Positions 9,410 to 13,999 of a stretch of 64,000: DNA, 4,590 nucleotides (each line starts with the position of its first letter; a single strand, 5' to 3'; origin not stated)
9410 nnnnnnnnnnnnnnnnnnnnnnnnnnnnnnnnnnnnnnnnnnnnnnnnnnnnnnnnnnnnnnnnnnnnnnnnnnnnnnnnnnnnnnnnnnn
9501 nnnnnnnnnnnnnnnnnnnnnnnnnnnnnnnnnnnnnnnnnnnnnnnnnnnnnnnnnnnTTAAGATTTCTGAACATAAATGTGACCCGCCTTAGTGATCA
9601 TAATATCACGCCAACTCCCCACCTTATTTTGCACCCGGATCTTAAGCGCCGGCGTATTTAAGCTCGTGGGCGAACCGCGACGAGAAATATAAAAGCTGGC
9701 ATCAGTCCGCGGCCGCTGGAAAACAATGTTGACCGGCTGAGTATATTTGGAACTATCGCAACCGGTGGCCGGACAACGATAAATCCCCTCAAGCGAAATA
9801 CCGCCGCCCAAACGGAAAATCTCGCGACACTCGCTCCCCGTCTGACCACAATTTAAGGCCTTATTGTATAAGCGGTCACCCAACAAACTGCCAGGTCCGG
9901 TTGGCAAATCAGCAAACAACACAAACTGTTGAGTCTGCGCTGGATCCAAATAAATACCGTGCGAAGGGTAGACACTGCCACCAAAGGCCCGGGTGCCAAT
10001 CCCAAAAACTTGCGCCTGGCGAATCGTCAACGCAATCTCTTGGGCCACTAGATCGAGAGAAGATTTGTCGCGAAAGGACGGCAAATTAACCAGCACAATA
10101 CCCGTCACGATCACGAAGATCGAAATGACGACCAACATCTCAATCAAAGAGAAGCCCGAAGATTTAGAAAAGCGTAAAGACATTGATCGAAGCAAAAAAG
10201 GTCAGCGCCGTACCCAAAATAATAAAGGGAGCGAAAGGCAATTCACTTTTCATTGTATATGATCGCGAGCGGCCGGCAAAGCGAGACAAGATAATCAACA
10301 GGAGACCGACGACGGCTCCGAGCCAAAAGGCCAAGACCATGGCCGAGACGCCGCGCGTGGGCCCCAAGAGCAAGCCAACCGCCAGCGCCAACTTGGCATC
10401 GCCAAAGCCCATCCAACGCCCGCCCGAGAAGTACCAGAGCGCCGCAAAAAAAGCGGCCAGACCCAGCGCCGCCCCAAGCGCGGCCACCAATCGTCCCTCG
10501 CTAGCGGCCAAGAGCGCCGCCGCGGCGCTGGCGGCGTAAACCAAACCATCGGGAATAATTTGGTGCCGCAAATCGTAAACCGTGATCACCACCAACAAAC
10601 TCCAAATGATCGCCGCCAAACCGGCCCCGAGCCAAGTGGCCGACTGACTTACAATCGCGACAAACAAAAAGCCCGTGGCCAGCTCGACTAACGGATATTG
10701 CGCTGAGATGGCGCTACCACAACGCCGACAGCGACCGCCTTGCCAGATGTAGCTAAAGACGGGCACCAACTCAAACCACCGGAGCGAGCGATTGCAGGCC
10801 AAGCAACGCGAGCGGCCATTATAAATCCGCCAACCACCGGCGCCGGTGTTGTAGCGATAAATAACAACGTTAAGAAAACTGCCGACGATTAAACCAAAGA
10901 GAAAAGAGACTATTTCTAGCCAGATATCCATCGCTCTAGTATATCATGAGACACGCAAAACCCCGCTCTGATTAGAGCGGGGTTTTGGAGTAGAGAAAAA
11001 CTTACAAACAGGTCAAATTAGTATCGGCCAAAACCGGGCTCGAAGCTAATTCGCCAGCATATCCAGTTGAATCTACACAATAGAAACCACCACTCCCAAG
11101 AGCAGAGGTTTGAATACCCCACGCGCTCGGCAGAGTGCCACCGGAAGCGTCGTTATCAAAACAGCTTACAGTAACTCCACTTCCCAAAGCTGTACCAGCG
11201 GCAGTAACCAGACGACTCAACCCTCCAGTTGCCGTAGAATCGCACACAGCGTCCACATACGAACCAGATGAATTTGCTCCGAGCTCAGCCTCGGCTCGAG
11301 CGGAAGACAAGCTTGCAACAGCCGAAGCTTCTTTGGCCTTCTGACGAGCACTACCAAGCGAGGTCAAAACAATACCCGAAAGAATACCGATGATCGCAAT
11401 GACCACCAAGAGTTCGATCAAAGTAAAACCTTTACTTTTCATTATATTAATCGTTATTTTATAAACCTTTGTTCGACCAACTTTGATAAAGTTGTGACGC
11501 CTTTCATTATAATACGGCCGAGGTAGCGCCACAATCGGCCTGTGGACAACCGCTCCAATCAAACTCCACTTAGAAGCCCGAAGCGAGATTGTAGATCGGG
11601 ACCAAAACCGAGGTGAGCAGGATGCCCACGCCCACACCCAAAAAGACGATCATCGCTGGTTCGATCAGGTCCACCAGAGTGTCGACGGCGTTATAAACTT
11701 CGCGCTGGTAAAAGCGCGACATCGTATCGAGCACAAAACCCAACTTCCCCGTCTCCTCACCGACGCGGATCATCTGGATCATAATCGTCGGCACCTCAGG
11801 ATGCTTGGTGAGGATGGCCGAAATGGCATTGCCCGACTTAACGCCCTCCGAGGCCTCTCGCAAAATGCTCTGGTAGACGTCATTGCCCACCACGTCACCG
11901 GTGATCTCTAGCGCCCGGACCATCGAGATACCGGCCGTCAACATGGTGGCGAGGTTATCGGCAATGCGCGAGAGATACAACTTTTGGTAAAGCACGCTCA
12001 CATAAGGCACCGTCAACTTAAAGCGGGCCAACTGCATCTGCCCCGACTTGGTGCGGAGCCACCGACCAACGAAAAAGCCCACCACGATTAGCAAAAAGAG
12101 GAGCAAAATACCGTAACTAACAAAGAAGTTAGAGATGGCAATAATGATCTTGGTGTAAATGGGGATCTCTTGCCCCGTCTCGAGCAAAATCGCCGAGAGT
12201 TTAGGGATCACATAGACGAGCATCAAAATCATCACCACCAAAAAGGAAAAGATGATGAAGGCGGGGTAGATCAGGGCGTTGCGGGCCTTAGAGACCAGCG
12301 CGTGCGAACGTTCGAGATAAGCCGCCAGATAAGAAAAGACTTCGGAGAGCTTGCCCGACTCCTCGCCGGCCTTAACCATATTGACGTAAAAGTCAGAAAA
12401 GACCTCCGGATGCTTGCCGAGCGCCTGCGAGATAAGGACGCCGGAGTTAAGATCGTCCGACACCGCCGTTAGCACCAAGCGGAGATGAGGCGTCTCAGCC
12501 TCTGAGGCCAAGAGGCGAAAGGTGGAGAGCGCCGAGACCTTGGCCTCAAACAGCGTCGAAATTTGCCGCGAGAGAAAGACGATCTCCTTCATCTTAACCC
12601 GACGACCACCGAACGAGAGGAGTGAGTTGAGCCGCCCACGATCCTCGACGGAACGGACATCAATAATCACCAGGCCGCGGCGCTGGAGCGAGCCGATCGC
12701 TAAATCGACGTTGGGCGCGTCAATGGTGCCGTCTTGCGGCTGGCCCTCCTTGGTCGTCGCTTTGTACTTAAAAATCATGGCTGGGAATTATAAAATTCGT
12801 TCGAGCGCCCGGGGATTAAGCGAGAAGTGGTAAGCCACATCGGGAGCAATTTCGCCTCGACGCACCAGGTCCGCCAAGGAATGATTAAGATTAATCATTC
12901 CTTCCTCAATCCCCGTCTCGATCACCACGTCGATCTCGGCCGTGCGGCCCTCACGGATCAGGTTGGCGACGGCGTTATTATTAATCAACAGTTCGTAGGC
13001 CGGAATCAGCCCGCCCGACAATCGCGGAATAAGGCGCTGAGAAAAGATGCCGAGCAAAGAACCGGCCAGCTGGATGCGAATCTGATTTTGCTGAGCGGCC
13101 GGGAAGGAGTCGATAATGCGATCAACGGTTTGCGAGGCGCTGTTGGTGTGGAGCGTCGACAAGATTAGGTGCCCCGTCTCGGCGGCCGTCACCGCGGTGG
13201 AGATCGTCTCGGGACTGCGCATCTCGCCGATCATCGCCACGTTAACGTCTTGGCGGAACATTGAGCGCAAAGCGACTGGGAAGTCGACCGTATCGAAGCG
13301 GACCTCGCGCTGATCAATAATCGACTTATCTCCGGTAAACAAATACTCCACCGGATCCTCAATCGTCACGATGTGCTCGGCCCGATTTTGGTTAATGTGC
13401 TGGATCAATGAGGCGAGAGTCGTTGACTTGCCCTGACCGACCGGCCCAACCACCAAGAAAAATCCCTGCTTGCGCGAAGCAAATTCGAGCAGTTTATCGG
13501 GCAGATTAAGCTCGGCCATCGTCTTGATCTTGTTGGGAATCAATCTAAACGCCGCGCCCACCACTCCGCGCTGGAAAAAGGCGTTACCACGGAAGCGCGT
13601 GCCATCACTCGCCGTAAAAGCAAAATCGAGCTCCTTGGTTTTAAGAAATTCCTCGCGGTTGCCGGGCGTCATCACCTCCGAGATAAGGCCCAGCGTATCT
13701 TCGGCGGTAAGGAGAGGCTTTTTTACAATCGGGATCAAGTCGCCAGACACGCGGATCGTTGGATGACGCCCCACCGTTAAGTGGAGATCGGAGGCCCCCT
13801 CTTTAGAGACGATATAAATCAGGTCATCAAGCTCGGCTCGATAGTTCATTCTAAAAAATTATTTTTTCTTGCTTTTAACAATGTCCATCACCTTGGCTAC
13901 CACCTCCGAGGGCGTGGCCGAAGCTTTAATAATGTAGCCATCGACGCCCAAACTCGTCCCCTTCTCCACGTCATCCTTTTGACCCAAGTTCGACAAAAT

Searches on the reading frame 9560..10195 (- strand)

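Call 108: search_protein_families(library=pfam, proteins=[window:9560-10195:-], max_evalue=0.01)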
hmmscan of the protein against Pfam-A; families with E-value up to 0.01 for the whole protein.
window:9560-10195:- (211 aa): 1 family
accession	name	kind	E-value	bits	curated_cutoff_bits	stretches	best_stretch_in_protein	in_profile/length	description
PF07963.17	N_methyl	-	6.1e-07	29.2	21.2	1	10-35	2-27/27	Prokaryotic N-terminal methylation motif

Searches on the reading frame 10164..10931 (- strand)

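Call 108: search_protein_families(library=pfam, proteins=[window:10164-10931:-], max_evalue=0.01)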
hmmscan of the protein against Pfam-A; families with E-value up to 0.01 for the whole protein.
window:10164-10931:- (255 aa): 3 families
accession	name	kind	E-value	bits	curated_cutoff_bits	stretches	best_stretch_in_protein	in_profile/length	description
PF06750.18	A24_N_bact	-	1.7e-30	105.3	23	1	11-95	1-82/84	Bacterial Peptidase A24 N-terminal domain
PF01478.23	Peptidase_A24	-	2e-14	54.3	26.5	1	108-210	2-104/104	Type IV leader peptidase family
PF07301.16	DUF1453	-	0.0013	19.2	24.6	0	196-234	55-93/145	CcdC protein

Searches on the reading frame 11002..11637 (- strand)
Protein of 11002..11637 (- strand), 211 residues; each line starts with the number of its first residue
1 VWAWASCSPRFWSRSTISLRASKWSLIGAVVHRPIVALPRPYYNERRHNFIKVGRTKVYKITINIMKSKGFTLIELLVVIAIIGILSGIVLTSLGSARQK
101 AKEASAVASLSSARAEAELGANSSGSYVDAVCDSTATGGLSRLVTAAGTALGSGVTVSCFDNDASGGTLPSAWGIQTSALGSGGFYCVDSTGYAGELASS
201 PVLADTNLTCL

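Call 108: search_protein_families(library=pfam, proteins=[window:11002-11637:-], max_evalue=0.01)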
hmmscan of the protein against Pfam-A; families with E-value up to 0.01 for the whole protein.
window:11002-11637:- (211 aa): 1 family
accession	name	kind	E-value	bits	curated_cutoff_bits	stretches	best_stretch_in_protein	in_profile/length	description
PF07963.17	N_methyl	-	5.1e-09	35.8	21.2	1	66-91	2-27/27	Prokaryotic N-terminal methylation motif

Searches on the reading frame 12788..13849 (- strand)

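Call 108: search_protein_families(library=pfam, proteins=[window:12788-13849:-], max_evalue=0.01)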
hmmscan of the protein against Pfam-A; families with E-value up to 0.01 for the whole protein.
window:12788-13849:- (353 aa): 6 families
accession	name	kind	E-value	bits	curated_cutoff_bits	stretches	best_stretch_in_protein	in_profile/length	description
PF00437.27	T2SSE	-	1.3e-40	139.6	24.9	1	117-277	131-281/370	Type II/IV secretion system protein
PF13401.12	AAA_22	-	0.00048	20.9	27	1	127-166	4-42/130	AAA domain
PF13086.12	AAA_11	-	0.00072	19.8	27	1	121-155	10-44/257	AAA domain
PF25199.1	nSTAND_NTPase5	-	0.00084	19.6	34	1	113-166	21-79/145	Novel STAND NTPase 5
PF13191.12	AAA_16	-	0.0078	17.2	32.6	0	120-162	15-55/167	AAA ATPase domain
PF04851.21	ResIII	-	0.0093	16.3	22.5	0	119-163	14-59/164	Type III restriction enzyme, res subunit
